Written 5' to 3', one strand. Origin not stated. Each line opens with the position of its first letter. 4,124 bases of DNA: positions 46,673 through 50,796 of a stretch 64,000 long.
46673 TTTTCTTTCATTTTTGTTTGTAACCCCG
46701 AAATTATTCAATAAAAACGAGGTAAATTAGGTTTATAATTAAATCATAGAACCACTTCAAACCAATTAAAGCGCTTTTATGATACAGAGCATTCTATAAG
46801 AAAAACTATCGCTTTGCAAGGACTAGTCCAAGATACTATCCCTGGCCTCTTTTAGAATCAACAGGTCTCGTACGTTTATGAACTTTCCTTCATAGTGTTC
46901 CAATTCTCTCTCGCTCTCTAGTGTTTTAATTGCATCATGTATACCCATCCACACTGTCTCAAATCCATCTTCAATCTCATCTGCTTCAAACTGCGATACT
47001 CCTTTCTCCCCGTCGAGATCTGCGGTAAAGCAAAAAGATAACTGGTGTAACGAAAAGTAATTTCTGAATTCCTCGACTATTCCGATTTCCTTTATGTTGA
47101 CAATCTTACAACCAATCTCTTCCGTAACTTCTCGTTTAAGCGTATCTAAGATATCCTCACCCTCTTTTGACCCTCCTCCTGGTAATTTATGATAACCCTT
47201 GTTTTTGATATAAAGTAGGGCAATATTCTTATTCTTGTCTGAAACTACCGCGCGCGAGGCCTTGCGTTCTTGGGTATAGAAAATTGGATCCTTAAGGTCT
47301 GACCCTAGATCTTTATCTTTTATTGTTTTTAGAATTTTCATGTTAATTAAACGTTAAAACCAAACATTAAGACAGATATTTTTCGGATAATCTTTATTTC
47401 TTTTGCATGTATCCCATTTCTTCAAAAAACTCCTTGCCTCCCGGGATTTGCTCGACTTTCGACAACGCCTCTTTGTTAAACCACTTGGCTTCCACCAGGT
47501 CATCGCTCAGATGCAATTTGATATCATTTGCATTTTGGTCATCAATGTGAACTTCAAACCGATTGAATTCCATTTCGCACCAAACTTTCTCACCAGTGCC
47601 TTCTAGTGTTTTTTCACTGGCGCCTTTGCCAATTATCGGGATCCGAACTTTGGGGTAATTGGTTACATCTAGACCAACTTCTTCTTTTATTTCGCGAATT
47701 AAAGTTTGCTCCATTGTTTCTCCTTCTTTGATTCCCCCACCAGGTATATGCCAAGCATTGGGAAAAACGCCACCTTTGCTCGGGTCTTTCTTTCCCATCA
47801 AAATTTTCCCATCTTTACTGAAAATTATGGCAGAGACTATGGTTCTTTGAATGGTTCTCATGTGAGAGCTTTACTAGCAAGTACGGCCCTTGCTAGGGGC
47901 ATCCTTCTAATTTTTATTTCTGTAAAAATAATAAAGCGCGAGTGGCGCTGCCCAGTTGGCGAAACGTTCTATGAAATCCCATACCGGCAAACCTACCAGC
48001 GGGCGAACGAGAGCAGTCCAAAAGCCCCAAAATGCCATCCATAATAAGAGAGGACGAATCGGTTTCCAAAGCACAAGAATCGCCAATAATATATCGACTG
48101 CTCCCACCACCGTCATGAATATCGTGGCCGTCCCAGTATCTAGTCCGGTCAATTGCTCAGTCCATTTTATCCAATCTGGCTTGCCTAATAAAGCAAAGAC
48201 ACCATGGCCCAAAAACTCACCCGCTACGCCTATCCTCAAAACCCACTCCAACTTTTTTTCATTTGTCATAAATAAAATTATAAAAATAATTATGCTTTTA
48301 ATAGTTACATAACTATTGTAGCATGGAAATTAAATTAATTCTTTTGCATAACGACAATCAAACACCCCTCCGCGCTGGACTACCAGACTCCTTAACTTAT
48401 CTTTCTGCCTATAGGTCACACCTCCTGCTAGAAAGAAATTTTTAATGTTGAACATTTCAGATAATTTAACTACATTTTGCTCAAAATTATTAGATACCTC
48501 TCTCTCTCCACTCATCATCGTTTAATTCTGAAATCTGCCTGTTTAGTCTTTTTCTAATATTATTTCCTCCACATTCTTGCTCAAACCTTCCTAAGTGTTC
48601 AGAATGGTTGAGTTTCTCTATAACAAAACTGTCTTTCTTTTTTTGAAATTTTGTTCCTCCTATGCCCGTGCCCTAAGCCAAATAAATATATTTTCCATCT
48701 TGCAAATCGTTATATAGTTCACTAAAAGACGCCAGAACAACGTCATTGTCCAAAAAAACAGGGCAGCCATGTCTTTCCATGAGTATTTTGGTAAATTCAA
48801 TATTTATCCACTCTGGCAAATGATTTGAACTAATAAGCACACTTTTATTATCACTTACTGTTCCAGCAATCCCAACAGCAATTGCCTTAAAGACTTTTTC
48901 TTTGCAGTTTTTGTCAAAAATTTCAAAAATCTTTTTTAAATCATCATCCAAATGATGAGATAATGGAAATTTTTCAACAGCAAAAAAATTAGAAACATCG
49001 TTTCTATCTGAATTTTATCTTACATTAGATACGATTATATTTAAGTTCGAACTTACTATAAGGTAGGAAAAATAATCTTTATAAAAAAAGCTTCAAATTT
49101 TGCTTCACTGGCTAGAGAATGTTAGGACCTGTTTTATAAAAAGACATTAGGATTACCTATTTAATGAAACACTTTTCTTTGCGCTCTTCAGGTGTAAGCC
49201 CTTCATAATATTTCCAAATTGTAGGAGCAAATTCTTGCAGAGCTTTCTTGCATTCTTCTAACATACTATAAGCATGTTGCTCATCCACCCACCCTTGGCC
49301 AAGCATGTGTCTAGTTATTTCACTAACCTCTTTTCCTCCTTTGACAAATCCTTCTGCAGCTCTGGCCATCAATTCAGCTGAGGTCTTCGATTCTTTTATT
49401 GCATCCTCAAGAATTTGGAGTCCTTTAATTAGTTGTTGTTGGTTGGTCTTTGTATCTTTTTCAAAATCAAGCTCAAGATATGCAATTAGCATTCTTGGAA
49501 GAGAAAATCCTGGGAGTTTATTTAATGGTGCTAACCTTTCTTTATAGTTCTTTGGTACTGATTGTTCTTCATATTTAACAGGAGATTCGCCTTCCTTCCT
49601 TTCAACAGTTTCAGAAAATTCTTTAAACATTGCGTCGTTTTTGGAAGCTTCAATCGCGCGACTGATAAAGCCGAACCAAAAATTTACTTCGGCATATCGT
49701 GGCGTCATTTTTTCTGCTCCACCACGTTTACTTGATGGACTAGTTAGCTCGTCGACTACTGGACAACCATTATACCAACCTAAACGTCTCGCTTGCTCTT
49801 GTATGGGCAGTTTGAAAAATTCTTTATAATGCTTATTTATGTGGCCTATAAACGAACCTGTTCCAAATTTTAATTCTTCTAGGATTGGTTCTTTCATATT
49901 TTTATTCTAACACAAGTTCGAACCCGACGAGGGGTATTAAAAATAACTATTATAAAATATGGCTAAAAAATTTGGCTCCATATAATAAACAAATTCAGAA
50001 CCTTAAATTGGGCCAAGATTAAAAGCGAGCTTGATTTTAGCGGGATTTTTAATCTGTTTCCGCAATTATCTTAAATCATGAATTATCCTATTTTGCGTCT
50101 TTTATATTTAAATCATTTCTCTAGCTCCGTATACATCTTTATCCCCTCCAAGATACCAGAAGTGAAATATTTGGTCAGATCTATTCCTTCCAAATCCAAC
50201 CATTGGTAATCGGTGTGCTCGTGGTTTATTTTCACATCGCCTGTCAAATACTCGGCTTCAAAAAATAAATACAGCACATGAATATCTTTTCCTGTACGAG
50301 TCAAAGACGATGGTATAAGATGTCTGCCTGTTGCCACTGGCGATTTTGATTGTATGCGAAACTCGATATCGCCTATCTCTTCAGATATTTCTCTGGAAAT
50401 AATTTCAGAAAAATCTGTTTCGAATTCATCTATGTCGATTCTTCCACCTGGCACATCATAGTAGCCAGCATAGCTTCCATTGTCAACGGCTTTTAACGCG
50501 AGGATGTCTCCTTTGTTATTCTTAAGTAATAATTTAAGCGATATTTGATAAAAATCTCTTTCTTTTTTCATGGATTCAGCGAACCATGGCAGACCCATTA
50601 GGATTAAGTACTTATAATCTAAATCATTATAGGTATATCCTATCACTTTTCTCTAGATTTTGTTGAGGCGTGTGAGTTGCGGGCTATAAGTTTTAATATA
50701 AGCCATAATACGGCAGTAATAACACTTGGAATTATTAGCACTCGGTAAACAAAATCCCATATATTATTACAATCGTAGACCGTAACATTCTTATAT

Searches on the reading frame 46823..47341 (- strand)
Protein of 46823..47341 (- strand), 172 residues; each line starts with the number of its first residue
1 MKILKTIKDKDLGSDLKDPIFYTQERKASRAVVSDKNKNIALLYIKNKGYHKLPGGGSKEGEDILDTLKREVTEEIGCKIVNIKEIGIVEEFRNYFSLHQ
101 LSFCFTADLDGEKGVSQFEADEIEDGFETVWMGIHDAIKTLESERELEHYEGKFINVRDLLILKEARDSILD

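Call 78: search_protein_families(library=pfam, proteins=[window:46823-47341:-], max_evalue=0.001)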
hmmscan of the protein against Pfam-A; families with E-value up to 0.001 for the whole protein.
window:46823-47341:- (172 aa): 1 family
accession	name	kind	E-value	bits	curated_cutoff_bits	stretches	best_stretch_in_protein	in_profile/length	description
PF00293.34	NUDIX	-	7.1e-12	45.9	21.1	1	28-142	5-124/134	NUDIX domain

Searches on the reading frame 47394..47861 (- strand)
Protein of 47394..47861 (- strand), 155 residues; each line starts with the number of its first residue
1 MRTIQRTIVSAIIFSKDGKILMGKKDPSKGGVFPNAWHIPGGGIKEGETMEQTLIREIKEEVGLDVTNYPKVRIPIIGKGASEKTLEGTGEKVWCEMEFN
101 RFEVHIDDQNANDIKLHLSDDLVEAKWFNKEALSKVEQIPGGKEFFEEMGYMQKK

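Call 78: search_protein_families(library=pfam, proteins=[window:47394-47861:-], max_evalue=0.001)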
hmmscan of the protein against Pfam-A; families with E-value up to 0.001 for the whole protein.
window:47394-47861:- (155 aa): 2 families
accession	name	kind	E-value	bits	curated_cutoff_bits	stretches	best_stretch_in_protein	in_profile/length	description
PF00293.34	NUDIX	-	4.5e-17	62.7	21.1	1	6-145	3-130/134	NUDIX domain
PF14815.12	NUDIX_4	-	2.8e-05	24.3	35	1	11-71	3-58/113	NUDIX domain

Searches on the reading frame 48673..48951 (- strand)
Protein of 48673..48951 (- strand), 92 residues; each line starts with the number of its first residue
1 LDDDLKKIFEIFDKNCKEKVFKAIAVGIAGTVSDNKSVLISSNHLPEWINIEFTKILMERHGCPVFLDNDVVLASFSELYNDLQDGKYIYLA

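Call 78: search_protein_families(library=pfam, proteins=[window:48673-48951:-], max_evalue=0.001)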
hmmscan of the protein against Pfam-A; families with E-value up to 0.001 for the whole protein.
window:48673-48951:- (92 aa): 1 family
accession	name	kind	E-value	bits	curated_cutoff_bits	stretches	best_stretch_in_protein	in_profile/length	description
PF00480.26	ROK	-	1.4e-08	35.1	22.9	1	20-81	56-116/294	ROK family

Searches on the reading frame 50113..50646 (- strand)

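Call 78: search_protein_families(library=pfam, proteins=[window:50113-50646:-], max_evalue=0.001)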
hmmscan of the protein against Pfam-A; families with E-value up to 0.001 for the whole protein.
window:50113-50646:- (177 aa): 1 family
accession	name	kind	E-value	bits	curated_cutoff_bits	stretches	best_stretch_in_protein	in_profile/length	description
PF00293.34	NUDIX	-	5.2e-08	33.4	21.1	1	39-155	8-118/134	NUDIX domain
